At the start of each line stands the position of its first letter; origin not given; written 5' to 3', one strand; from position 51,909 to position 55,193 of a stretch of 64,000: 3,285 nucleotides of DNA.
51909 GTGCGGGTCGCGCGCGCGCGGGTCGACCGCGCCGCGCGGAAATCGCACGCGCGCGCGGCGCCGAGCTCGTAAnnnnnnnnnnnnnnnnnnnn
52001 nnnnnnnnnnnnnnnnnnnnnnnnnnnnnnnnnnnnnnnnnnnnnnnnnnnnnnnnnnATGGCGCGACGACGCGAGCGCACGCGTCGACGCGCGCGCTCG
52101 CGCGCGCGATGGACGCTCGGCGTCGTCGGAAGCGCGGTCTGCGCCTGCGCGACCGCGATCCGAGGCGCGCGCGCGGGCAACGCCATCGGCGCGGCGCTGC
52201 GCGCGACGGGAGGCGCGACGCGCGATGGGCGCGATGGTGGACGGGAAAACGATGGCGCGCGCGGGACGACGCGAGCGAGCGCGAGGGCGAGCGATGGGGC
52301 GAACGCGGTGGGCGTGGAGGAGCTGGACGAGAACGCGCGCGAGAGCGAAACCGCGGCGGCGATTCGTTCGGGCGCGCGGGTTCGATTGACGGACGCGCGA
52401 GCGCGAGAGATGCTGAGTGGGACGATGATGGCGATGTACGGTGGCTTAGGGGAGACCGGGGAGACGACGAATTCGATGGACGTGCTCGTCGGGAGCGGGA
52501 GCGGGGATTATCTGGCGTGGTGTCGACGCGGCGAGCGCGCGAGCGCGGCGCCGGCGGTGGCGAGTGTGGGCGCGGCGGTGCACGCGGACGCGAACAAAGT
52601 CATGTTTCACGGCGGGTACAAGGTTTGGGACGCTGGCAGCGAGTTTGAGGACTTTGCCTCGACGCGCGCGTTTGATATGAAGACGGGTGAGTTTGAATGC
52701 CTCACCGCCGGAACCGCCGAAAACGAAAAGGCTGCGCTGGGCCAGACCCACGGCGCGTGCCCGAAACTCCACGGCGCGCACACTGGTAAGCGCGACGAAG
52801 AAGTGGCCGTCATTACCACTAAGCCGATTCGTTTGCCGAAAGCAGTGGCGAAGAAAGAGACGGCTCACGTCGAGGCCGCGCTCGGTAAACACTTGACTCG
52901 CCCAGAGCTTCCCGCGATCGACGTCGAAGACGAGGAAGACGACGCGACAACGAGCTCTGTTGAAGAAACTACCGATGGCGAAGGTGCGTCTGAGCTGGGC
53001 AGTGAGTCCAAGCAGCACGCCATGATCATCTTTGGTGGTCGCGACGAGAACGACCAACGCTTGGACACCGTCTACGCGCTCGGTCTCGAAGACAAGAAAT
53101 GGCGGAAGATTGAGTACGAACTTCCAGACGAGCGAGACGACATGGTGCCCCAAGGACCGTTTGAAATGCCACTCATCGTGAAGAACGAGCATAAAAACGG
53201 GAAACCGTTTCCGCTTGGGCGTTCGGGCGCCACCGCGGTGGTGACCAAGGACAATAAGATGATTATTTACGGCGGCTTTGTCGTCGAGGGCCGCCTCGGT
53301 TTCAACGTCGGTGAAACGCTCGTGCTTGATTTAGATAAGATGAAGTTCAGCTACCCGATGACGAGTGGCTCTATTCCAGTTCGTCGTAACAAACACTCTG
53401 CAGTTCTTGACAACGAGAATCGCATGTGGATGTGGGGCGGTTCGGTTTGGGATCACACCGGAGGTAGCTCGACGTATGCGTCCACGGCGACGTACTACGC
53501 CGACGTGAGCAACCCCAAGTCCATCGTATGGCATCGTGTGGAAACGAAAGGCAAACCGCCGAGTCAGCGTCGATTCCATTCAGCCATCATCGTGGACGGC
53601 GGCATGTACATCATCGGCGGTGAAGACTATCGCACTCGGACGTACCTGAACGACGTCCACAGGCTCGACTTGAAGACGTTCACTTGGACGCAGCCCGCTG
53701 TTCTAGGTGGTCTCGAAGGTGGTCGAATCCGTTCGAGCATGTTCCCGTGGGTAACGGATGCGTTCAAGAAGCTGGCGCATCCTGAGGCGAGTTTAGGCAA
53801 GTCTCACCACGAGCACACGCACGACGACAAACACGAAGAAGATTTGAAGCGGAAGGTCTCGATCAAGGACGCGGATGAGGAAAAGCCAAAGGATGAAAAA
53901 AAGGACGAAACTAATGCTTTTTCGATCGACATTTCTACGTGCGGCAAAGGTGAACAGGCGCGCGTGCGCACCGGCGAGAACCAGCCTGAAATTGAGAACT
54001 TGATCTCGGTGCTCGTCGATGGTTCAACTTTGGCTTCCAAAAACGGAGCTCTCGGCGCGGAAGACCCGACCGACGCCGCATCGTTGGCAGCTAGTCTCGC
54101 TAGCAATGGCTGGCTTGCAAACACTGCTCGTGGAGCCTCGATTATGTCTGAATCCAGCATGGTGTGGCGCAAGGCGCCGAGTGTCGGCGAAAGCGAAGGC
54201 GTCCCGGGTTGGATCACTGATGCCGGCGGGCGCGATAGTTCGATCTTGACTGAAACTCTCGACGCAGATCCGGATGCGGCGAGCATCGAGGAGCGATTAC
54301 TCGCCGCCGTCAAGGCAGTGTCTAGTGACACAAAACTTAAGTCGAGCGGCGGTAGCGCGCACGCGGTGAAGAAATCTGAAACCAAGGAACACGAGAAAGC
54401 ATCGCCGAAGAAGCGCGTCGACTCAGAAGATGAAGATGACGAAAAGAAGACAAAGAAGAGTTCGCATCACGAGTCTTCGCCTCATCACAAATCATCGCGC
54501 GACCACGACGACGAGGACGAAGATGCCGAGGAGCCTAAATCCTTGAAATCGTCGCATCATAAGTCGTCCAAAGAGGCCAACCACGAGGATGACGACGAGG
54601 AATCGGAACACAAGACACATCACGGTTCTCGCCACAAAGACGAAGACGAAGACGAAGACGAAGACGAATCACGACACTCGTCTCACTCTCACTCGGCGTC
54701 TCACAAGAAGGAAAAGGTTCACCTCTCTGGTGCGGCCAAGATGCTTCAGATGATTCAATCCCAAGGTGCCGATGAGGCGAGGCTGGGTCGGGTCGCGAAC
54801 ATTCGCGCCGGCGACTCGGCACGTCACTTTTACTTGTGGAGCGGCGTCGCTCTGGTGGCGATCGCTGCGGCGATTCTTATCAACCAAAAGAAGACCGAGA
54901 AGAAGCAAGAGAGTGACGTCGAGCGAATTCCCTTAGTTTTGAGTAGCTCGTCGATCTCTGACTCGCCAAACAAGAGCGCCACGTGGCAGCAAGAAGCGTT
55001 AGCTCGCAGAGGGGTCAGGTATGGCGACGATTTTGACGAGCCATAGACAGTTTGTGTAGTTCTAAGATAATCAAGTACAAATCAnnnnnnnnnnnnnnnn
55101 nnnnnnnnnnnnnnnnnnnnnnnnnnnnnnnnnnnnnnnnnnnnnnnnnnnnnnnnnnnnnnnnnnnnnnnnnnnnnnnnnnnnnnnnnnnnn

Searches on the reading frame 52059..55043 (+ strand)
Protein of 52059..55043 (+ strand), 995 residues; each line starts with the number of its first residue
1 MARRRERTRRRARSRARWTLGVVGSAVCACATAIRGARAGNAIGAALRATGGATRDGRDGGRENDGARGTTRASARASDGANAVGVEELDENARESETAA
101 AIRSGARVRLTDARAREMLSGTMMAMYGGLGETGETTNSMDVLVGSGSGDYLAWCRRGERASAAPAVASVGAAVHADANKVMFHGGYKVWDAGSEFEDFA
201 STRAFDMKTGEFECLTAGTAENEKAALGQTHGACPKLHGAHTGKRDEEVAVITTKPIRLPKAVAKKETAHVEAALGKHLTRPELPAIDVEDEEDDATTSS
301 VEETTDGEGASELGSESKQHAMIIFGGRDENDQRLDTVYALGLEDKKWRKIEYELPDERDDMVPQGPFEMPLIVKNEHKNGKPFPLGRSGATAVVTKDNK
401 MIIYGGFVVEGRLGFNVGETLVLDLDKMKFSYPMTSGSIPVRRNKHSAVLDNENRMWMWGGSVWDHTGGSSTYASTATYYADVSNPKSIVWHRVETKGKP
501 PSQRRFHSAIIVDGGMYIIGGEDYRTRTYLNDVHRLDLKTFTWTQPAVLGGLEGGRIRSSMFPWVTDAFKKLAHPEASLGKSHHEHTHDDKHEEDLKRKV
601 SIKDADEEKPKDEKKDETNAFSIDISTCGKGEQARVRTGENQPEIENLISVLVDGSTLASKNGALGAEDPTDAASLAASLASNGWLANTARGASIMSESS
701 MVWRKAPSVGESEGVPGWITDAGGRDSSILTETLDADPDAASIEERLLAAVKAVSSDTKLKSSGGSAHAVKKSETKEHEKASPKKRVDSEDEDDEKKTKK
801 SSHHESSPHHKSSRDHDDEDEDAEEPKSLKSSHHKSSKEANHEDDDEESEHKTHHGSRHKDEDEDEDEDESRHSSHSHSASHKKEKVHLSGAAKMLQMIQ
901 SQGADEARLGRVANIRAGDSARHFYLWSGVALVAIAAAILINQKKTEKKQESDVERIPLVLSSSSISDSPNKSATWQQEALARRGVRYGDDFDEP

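Call 17: search_protein_families(library=pfam, proteins=[window:52059-55043:+], max_evalue=0.1)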
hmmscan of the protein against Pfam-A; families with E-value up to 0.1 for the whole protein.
window:52059-55043:+ (995 aa): 10 families
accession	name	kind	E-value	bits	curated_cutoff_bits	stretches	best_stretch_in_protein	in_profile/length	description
PF24681.1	Kelch_KLHDC2_KLHL20_DRC7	-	7.5e-41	140.3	50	2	383-561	46-209/221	KLHDC2/KLHL20/DRC7 Kelch-repeats domain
PF13415.12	Kelch_3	-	7.3e-18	64.7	22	3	516-548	4-35/48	Galactose oxidase, central domain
PF24981.1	Beta-prop_ATRN-LZTR1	-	1.9e-17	63.9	50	1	456-545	1-81/289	Attractin/LZTR1 beta-propeller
PF13418.12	Kelch_4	-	3.6e-16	59.3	21.6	2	504-545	2-43/49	Galactose oxidase, central domain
PF13854.13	Kelch_HCF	-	1e-15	58.3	113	2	387-465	184-261/345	Host cell factor, Kelch-repeats domain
PF01344.31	Kelch_1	-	1.4e-15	56.9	20.1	2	504-545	2-41/46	Kelch motif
PF13964.12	Kelch_6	-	2.1e-09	37.5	25.3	1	504-545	2-42/50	Kelch motif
PF07646.21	Kelch_2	-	2.2e-07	31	21.3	1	507-549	5-47/48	Kelch motif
PF25210.1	Kelch_FKB95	-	0.0033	17.5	70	1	499-545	75-122/268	FKB95, Kelch-repeats domain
PF13540.12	RCC1_2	-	0.067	13.5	22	0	445-461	9-25/30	Regulator of chromosome condensation (RCC1) repeat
